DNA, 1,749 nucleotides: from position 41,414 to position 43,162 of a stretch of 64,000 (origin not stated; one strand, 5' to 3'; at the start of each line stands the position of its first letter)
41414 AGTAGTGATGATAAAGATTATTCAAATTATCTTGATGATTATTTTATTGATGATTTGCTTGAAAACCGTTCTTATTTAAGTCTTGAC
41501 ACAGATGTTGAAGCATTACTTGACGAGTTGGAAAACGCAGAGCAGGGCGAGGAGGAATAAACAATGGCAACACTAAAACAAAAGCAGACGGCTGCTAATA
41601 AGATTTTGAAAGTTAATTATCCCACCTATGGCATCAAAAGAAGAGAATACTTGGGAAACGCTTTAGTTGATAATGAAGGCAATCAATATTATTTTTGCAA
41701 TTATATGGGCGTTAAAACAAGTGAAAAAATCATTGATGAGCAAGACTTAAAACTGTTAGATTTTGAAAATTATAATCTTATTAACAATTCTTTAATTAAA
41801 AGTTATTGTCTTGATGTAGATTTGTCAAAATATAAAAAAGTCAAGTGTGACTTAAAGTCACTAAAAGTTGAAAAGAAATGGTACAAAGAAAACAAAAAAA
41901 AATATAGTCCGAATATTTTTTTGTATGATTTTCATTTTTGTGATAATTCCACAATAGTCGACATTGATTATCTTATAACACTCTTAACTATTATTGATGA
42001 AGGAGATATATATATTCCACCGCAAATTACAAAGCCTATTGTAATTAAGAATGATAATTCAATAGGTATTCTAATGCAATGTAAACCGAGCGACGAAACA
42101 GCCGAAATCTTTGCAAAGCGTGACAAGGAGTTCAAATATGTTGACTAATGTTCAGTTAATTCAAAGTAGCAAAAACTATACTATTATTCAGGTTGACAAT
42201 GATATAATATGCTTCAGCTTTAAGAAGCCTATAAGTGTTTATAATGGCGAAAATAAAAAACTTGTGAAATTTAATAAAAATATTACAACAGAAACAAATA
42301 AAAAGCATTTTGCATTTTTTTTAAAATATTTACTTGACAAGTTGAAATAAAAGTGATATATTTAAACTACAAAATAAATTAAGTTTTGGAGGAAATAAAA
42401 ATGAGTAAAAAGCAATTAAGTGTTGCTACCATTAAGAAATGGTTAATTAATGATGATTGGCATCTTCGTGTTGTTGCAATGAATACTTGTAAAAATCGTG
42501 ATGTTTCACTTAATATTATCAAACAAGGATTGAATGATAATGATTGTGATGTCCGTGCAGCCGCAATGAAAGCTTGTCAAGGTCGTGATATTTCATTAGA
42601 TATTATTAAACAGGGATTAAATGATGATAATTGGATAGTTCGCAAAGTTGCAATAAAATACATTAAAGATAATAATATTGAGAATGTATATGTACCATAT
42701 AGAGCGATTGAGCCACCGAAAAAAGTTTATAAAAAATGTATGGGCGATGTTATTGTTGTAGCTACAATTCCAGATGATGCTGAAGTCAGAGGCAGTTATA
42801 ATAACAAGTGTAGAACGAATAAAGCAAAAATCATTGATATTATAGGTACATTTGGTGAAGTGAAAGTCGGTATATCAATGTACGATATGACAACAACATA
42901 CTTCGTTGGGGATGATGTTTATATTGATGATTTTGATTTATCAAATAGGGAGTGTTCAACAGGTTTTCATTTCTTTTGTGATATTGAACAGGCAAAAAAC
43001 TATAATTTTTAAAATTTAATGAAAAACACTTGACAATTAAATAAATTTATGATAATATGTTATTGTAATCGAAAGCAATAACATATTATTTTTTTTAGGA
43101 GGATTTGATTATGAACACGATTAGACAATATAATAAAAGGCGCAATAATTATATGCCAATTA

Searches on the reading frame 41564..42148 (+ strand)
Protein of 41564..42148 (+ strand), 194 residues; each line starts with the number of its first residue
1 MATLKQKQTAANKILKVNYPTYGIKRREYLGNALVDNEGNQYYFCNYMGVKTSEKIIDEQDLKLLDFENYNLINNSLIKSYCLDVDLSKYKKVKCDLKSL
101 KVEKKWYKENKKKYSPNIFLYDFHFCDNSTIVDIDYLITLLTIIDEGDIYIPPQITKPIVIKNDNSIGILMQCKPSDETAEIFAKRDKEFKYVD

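Call 19: search_protein_families(library=phrogs, proteins=[window:41564-42148:+], max_evalue=0.001)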
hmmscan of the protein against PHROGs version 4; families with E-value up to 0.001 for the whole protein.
window:41564-42148:+ (194 aa): 0 families

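Call 52: search_protein_families(library=pfam, proteins=[window:41564-42148:+], max_evalue=0.01)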
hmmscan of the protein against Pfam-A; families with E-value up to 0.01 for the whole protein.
window:41564-42148:+ (194 aa): 1 family
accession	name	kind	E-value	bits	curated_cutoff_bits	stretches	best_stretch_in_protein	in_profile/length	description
PF10776.14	DUF2600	-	0.00019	20.8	25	1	63-138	126-198/328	Protein of unknown function (DUF2600)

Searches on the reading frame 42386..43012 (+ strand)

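Call 19: search_protein_families(library=phrogs, proteins=[window:42386-43012:+], max_evalue=0.001)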
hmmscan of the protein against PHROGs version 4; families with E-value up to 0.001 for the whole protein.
window:42386-43012:+ (208 aa): 1 family
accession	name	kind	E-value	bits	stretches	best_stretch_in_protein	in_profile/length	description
phrog_9562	-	unknown function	1.1e-07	32.9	1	158-206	132-181/183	-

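Call 52: search_protein_families(library=pfam, proteins=[window:42386-43012:+], max_evalue=0.01)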
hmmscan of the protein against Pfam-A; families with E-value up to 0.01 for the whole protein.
window:42386-43012:+ (208 aa): 3 families
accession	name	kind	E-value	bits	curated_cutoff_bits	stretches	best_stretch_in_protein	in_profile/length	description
PF19062.5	DUF5758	-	1.4e-13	51.1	26.9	1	115-203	14-105/105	Family of unknown function (DUF5758)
PF02985.28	HEAT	-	1.2e-05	25.6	23.5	0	71-93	2-24/31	HEAT repeat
PF13646.12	HEAT_2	-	0.00023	21.8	27.7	1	46-93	5-55/88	HEAT repeats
